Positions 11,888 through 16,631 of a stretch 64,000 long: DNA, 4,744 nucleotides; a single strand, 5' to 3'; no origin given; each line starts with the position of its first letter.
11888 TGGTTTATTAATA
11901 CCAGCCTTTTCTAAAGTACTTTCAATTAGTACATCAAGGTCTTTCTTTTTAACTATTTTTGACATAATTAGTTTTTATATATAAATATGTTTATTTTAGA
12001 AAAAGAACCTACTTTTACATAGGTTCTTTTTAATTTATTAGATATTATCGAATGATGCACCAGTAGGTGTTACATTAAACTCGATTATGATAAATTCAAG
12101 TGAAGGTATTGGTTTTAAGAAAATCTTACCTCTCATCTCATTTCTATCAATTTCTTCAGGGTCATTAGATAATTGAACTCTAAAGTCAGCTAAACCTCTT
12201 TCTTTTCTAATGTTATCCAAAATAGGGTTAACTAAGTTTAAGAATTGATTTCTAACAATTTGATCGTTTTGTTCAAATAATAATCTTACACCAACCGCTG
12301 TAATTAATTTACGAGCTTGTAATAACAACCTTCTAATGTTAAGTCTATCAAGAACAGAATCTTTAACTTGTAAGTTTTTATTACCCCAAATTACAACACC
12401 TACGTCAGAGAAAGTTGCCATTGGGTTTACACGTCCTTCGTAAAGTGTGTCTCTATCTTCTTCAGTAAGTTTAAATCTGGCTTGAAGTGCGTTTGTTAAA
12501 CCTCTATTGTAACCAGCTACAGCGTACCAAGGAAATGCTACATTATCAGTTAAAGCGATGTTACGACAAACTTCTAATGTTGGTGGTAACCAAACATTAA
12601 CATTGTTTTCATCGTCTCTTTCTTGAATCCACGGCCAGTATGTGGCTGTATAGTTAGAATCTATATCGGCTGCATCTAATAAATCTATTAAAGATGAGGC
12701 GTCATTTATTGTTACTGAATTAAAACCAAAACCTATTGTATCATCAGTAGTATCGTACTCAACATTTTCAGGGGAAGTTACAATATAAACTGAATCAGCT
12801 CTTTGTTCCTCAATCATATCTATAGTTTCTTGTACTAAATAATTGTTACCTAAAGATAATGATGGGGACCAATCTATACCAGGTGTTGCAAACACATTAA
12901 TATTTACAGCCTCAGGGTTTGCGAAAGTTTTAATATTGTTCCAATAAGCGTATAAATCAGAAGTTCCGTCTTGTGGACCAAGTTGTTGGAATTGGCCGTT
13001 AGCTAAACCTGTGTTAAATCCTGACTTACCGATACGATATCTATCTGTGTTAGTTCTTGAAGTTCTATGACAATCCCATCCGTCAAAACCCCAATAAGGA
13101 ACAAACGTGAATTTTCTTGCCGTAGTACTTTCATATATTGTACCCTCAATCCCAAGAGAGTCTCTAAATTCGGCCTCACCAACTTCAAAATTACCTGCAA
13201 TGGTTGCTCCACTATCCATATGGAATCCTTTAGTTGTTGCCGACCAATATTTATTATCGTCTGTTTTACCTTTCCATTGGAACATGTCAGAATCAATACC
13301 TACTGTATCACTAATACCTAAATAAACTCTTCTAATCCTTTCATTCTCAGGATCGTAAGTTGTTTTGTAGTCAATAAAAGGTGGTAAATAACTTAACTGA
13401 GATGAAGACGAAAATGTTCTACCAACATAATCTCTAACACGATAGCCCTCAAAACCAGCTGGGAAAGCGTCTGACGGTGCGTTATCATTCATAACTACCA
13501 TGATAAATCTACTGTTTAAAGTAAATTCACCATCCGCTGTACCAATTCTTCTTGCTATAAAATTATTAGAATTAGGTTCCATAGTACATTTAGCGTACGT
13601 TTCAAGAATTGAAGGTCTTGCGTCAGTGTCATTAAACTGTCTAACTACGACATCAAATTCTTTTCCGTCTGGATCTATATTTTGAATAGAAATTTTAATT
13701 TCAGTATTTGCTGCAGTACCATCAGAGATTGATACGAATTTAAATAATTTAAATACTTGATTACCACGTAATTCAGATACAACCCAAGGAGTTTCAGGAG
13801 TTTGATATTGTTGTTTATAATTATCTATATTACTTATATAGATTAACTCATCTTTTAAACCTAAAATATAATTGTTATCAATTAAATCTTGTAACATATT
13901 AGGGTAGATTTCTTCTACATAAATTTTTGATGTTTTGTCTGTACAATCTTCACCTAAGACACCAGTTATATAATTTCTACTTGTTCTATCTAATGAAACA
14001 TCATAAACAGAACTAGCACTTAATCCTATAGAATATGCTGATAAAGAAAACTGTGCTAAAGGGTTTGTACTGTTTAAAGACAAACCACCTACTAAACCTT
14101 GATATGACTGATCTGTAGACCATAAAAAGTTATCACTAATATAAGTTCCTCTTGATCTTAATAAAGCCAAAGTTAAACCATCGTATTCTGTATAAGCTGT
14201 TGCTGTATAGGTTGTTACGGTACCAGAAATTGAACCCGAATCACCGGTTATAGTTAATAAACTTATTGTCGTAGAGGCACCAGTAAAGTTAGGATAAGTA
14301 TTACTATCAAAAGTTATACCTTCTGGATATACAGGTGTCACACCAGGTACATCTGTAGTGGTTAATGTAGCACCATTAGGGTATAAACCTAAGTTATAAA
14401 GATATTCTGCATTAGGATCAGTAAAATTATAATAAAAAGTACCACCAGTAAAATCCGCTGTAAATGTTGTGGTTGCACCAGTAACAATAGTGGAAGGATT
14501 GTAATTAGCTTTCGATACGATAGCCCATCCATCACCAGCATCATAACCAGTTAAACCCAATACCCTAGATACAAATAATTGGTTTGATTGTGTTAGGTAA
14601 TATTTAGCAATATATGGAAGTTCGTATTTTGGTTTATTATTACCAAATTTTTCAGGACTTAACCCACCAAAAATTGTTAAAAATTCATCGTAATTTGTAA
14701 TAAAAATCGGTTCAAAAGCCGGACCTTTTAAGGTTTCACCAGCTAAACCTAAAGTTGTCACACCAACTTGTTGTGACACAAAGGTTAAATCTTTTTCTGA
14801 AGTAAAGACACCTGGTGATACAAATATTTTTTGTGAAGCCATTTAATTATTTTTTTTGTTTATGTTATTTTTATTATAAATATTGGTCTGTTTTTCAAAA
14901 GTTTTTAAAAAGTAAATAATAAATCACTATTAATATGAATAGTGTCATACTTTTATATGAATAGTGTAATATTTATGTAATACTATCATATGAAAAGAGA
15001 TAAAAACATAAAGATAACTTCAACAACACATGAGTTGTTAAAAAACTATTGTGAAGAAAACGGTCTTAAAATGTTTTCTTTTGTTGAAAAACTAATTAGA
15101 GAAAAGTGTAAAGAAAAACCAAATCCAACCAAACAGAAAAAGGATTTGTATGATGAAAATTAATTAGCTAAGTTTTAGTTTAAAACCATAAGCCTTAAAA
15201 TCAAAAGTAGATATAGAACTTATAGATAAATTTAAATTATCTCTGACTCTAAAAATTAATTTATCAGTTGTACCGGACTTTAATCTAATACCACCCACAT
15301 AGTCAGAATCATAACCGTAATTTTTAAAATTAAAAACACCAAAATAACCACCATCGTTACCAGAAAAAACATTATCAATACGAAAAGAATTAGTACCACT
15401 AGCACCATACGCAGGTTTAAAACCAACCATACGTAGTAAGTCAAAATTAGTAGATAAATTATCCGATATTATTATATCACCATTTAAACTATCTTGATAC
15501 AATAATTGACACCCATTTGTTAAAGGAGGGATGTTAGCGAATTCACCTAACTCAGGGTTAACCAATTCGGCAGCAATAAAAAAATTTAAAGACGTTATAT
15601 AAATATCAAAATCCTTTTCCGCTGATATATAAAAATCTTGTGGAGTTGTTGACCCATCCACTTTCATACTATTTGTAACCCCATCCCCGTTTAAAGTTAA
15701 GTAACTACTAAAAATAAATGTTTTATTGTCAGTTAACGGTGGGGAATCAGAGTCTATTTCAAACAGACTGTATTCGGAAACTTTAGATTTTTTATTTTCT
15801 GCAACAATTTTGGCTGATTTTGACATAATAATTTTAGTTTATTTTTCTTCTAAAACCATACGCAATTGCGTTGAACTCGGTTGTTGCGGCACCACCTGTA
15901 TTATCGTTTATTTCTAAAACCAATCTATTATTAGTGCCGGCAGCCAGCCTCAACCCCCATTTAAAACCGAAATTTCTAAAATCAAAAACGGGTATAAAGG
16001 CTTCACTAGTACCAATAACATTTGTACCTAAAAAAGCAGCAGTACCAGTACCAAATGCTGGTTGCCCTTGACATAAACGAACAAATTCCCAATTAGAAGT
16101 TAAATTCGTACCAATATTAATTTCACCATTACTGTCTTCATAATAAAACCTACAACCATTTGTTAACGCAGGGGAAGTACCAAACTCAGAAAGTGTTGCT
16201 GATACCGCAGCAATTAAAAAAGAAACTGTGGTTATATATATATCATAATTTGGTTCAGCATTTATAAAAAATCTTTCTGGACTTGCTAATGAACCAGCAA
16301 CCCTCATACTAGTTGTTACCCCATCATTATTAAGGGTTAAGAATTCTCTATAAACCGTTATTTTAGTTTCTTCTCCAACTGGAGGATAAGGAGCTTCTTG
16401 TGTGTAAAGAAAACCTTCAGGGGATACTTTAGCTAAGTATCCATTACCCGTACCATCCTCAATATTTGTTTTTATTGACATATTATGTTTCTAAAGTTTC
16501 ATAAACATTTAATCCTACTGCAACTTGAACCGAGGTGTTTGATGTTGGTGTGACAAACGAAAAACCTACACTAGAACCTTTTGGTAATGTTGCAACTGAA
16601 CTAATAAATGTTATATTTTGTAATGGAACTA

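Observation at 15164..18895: Tandem array of six diverged paralogous ~200-aa genes upstream of the sheath gene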

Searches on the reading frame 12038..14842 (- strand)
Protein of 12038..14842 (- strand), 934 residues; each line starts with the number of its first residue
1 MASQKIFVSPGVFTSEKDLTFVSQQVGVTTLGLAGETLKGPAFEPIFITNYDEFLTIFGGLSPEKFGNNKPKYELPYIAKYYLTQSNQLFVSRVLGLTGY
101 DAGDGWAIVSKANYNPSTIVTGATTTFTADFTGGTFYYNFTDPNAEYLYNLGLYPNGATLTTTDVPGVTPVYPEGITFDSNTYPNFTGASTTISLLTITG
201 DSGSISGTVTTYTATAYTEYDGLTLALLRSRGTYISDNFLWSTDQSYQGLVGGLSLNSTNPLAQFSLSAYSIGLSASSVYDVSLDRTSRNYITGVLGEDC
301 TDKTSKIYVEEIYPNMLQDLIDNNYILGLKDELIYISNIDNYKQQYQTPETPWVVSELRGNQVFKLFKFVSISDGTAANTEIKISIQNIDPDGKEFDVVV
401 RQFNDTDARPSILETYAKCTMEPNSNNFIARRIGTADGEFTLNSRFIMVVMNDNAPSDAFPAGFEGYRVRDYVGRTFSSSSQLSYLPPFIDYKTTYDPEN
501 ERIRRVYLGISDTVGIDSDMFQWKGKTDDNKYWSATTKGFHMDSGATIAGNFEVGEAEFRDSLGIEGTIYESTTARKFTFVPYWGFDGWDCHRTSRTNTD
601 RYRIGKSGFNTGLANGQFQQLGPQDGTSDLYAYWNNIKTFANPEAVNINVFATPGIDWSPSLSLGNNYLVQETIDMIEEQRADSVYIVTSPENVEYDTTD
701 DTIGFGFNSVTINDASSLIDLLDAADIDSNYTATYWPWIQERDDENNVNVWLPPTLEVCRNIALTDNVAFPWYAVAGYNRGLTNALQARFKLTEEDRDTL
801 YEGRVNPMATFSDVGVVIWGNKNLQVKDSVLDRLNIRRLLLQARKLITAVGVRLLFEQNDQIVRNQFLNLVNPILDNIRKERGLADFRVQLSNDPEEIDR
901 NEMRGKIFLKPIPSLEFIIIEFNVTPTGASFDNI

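Call 4: search_protein_families(library=pfam, proteins=[window:12038-14842:-], max_evalue=1)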
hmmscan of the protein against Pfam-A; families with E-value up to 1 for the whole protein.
window:12038-14842:- (934 aa): 2 families
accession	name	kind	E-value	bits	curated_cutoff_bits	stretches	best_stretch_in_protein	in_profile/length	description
PF17482.7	Phage_sheath_1C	-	2.3e-06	28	26.9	1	827-925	2-104/104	Phage tail sheath C-terminal domain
PF04984.19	Phage_sheath_1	-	7.2e-06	26.4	31.4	1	637-824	15-168/168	Phage tail sheath protein subtilisin-like domain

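Call 5: search_protein_families(library=phrogs, proteins=[window:12038-14842:-], max_evalue=0.1)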
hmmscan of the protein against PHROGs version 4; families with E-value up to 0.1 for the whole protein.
window:12038-14842:- (934 aa): 4 families
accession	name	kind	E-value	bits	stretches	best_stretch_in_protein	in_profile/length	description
phrog_23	-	tail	1.3e-50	173.6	2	598-932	183-470/496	tail sheath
phrog_10581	-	tail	3.3e-31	109.4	1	678-928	655-913/915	tail sheath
phrog_17610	-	tail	1e-16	61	1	721-928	896-1110/1135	tail sheath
phrog_10244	-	tail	0.013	15.7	1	779-900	282-407/431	tail sheath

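Call 36: search_dna_similar(query=window:12038-14842:-, collection=phages, mode=protein, max_rows=25, max_evalue=0.00001)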
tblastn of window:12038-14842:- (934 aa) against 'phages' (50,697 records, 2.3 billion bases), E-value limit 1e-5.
Records with a match: 2667; places in all: 2725; records where one place covers at least 80% of the query: 0.
Best place of each record, by identity: <60% 2667.
By first word of the organism name: Escherichia 666; Synechococcus 379; Klebsiella 331; Salmonella 203; Vibrio 139; Shigella 89; Aeromonas 77; Acinetobacter 72; Erwinia 67; Cyanophage 61; and 65 more.
By host as written in the record: - 467; Escherichia coli 277; Klebsiella pneumoniae 115; Synechococcus 107; Erwinia amylovora 46; Escherichia coli O157:H7 38; Synechococcus sp. 38; Salmonella enterica 29; and 599 more.
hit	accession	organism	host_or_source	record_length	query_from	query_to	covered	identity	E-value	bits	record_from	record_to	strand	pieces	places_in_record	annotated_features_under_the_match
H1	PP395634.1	Microcystis phage Mel-JY01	Microcystis elabens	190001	1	931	76%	31.7%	1e-65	324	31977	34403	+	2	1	tail sheath C-terminal domain containing protein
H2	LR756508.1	uncultured phage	metagenomic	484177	280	931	70%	30.6%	7e-67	251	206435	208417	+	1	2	record has no annotation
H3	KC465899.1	Pelagibacter phage HTVC008M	Candidatus Pelagibacter ubique HTCC1062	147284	589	934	37%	31.4%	6e-32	141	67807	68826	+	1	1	tail sheath protein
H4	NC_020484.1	Pelagibacter phage HTVC008M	Candidatus Pelagibacter ubique HTCC1062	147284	589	934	37%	31.4%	6e-32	141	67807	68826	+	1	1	tail sheath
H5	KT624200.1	Bacillus phage SP-15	Bacillus subtilis W-23-S(r); Bacillus ...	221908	637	933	32%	35.4%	5e-45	183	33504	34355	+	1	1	tail sheath protein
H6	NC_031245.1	Bacillus phage SP-15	Bacillus subtilis W-23-S(r); Bacillus ...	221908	637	933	32%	35.4%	5e-45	183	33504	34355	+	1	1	tail sheath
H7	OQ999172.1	Listeria phage LIS04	Listeria innocua ATCC 51742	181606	637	931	32%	35.0%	5e-42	174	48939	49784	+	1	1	tail sheath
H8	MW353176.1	Flavobacterium phage vB_FspM_immuto_3-5A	Flavobacterium sp. LMO8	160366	633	931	32%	33.3%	6e-46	186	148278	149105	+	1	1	tail sheath protein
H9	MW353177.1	Flavobacterium phage vB_FspM_immuto_13-6C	Flavobacterium sp. LMO8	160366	633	931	32%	33.3%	6e-46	186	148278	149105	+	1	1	tail sheath protein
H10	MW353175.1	Flavobacterium phage vB_FspM_immuto_2-6A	Flavobacterium sp. LMO8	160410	633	931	32%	33.3%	6e-46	186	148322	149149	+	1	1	tail sheath protein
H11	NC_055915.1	Flavobacterium phage vB_FspM_immuto_2-6A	Flavobacterium sp. LMO8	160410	633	931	32%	33.3%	6e-46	186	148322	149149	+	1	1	tail sheath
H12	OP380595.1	Aeromonas phage avDM3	Aeromonas hydrophila BIOTECH 10089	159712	626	934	33%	31.1%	2e-26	123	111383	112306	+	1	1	tail sheath protein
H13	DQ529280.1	Aeromonas phage 25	-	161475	626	934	33%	31.1%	3e-26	123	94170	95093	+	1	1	18: gp18 tail sheath monomer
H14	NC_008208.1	Aeromonas phage 25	Aeromonas salmonicida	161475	626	934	33%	31.1%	3e-26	123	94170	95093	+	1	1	18: tail sheath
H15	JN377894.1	Aeromonas phage Aes508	Aeromonas salmonicida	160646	626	934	33%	31.1%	4e-26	122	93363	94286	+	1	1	tail sheath protein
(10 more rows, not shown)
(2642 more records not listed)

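Call 38: get_annotated_region(hit=H1, flank=12000)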
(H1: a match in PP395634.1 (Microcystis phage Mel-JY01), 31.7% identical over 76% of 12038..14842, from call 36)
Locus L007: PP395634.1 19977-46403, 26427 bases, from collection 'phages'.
description: Microcystis phage Mel-JY01, complete genome.
organism: Microcystis phage Mel-JY01 (NCBI taxid 3126653)
taxonomy: Viruses; Duplodnaviria; Heunggongvirae; Uroviricota; Caudoviricetes
host: Microcystis elabens; source: -; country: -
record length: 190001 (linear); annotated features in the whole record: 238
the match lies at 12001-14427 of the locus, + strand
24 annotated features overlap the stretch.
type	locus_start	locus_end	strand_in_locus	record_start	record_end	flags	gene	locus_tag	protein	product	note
CDS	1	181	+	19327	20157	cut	-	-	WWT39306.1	hypothetical protein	-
CDS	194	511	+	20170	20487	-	-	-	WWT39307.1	hypothetical protein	-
CDS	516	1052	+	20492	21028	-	-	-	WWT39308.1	hypothetical protein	-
CDS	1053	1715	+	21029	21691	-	-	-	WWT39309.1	putative prohead protease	-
CDS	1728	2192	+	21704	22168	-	-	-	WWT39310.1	hypothetical protein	-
CDS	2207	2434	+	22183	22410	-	-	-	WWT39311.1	RpsU ribosomal protein S21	-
CDS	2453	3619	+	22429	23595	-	-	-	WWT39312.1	hypothetical protein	-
CDS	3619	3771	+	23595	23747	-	-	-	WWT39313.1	hypothetical protein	-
CDS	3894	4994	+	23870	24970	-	-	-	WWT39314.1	hypothetical protein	-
CDS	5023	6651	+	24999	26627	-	-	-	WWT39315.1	capsid protein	T4-like bacteriophage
CDS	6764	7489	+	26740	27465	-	-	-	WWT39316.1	hypothetical protein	-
CDS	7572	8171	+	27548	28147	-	-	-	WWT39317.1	hypothetical protein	-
CDS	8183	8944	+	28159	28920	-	-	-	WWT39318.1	putative ATPase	phosphate starvation-inducible protein PhoH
CDS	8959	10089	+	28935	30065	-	-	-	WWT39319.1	hypothetical protein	-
CDS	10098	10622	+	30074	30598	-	-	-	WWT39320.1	hypothetical protein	-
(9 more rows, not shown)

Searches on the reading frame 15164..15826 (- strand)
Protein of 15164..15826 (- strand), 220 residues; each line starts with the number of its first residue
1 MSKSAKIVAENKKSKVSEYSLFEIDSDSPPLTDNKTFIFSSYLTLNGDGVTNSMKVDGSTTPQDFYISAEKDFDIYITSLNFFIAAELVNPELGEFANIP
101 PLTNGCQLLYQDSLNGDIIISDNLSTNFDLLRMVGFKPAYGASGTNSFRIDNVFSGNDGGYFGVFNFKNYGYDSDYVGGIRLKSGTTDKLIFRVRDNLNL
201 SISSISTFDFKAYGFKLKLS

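Call 4: search_protein_families(library=pfam, proteins=[window:15164-15826:-], max_evalue=1)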
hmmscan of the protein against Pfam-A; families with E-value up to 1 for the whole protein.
window:15164-15826:- (220 aa): 0 families

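Call 5: search_protein_families(library=phrogs, proteins=[window:15164-15826:-], max_evalue=0.1)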
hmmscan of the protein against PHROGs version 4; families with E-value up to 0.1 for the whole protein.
window:15164-15826:- (220 aa): 0 families

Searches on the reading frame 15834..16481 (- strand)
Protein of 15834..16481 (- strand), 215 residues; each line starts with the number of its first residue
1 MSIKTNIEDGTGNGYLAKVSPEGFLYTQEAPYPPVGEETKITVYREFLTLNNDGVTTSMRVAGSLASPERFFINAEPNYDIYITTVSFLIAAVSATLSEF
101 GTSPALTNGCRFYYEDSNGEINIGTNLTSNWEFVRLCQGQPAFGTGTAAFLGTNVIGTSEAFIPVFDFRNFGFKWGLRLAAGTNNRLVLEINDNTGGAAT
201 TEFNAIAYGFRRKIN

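Call 4: search_protein_families(library=pfam, proteins=[window:15834-16481:-], max_evalue=1)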
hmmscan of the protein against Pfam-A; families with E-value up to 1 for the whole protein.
window:15834-16481:- (215 aa): 0 families

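Call 5: search_protein_families(library=phrogs, proteins=[window:15834-16481:-], max_evalue=0.1)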
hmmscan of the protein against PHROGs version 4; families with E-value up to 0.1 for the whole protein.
window:15834-16481:- (215 aa): 0 families

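Call 12: find_homologous_proteins(query=A2, max_evalue=0.001)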
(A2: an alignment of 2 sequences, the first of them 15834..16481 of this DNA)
Query A2 (2 sequences) (215 aa, profile of the alignment): 480 proteins with E <= 0.001 among 3048 candidates; the best 120 are listed.
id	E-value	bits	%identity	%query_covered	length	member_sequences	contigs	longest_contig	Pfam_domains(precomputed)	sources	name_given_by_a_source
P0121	5.0e-121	420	40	92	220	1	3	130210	-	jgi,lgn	jgi:hypothetical protein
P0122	1.8e-93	330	79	100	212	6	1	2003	-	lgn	-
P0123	1.6e-91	324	77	100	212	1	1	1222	-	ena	-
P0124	3.5e-91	323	77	100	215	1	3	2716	-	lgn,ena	-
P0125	4.2e-91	322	77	100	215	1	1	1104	-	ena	-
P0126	7.7e-91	322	76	100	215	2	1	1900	-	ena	-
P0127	8.5e-91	321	76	100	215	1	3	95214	-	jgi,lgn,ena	-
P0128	1.4e-90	321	74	100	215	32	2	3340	-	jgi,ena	-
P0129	2.6e-90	320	77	99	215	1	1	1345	-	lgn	-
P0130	3.9e-90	319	74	100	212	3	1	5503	-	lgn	-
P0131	8.1e-90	318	76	100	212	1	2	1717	-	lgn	-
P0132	1.7e-89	317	75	100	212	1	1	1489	-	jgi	-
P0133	2.5e-89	317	74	100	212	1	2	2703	-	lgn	-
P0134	2.7e-89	317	75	100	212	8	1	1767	-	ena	-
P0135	2.7e-89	316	75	100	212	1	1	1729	-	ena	-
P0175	3.1e-86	306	68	100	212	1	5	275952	-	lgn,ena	-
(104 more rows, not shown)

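Call 23: search_solved_structures(query=A4, max_evalue=10)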
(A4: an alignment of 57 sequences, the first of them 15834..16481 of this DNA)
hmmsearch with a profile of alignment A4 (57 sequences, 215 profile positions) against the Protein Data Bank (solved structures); distinct sequences matched with E-value up to 10: 0.

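Call 26: find_encoding_contigs(protein=P0175, flank=10000, max_places=3)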
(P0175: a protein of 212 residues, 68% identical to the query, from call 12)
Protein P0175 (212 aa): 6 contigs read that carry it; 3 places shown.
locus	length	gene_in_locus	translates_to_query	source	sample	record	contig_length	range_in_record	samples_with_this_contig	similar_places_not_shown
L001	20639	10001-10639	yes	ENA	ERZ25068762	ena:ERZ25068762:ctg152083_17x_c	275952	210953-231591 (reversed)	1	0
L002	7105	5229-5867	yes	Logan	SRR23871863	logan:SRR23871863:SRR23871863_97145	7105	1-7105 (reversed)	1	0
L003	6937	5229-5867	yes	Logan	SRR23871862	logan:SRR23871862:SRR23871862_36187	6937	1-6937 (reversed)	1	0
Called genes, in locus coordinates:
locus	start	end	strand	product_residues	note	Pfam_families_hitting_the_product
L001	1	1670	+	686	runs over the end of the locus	-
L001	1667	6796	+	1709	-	-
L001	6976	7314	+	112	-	-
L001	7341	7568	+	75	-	-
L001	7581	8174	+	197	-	-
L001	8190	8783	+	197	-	-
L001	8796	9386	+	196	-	-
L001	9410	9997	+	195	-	-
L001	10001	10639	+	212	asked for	-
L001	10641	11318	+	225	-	-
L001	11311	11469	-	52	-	-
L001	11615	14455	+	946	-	PF17482:Phage_sheath_1C (weak)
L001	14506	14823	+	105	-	-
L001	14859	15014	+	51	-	-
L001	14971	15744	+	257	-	-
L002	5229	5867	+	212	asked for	-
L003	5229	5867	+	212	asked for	-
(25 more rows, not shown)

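Call 29: predict_structure(alignment_id=A4)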
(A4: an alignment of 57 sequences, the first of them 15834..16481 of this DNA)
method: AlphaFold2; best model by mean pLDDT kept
length: 215 residues; sequences in the alignment: 57
mean_pLDDT: 77.2   pTM: 0.71
mean pLDDT of the five models: 77.2, 74.5, 71.9, 69.6, 69.4
residues with pLDDT >= 90: 36; 70-90: 122; 50-70: 34; < 50: 23
segments of 3 or more residues with pLDDT < 50: 1-6, 18-20, 23-30, 32-34
pLDDT, mean of each block of 10 residues (from residue 1): 46 52 46 52 86 87 75 89 92 86 86 84 87 84 60 85 87 80 90 79 90 73
secondary structure, 60 per line:
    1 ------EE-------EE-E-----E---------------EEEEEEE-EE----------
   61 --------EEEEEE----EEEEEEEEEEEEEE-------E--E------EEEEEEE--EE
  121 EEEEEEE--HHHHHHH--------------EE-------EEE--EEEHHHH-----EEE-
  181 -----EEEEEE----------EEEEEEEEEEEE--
elements in order: E41-47 E69-74 E79-92 E110-116 E119-127 H130-136 E160-162 E165-167 H168-171 E177-179 E186-191 E202-213

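Call 40: search_protein_families(library=phrogs, alignment_id=A4, max_evalue=0.05)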
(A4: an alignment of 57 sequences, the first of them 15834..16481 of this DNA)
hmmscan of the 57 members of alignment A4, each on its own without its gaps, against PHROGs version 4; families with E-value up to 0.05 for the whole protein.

A. member 1, window:15834-16481:- (215 aa): 0 families

B. families by the number of members that match (of 57 scanned): 2 families
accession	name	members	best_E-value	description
phrog_38107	-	2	0.0013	-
phrog_11338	-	1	0.021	tail fiber protein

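Call 54: fold_search(model_id=the predicted structure, library=viral)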
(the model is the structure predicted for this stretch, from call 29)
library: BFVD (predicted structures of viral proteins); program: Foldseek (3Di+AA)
matches with E <= 10: 1322; with E <= 0.001: 9
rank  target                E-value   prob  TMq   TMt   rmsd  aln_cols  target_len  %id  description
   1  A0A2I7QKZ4            1.9e-07  1.00  0.57  0.39   3.0       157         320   20  (no name in the UniProt tables at hand)
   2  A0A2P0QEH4            2.2e-04  1.00  0.32  0.44   7.8       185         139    6  Uncharacterized protein [Haloarcula hispanica pleomorphic virus 4]
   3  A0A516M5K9            2.3e-04  0.99  0.29  0.08  10.0       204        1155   12  (no name in the UniProt tables at hand)
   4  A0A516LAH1            3.9e-04  0.99  0.32  0.35  14.9       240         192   13  (no name in the UniProt tables at hand)
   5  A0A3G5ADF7            4.6e-04  0.99  0.29  0.21  14.4       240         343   13  Uncharacterized protein [Hyperionvirus sp.]
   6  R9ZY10                4.6e-04  0.82  0.19  0.12  13.1       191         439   16  Putative phage tail fiber [Cellulophaga phage phi12:1]
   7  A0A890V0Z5            5.2e-04  0.96  0.23  0.12  14.1       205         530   15  Esterase [Microbacterium phage Shocker]
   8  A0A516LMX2            6.1e-04  1.00  0.38  0.29  10.7       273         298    8  (no name in the UniProt tables at hand)
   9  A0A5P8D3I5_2          7.2e-04  0.69  0.22  0.08  18.0       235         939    8  (no name in the UniProt tables at hand)
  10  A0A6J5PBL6            1.1e-03  0.57  0.20  0.20  13.5       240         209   11  Uncharacterized protein [uncultured Caudovirales phage]
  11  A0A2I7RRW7            1.1e-03  0.89  0.25  0.12  17.5       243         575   12  Tip attachment protein J central straight fiber domain-containing protein [Vibrio phage 1.224.A._10N.261.48.B1]
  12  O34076                1.5e-03  0.80  0.20  0.07  14.2       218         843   10  ORF45 [Streptococcus phage O1205]
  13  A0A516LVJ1            1.9e-03  0.66  0.19  0.14  18.6       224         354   13  (no name in the UniProt tables at hand)
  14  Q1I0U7                2.0e-03  0.99  0.35  0.18   6.5       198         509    5  Putative outer capsid protein VP5 [Micromonas pusilla reovirus (isolate Netherlands/2005)]
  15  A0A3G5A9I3            2.0e-03  0.98  0.35  0.36  18.1       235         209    9  Uncharacterized protein [Hyperionvirus sp.]
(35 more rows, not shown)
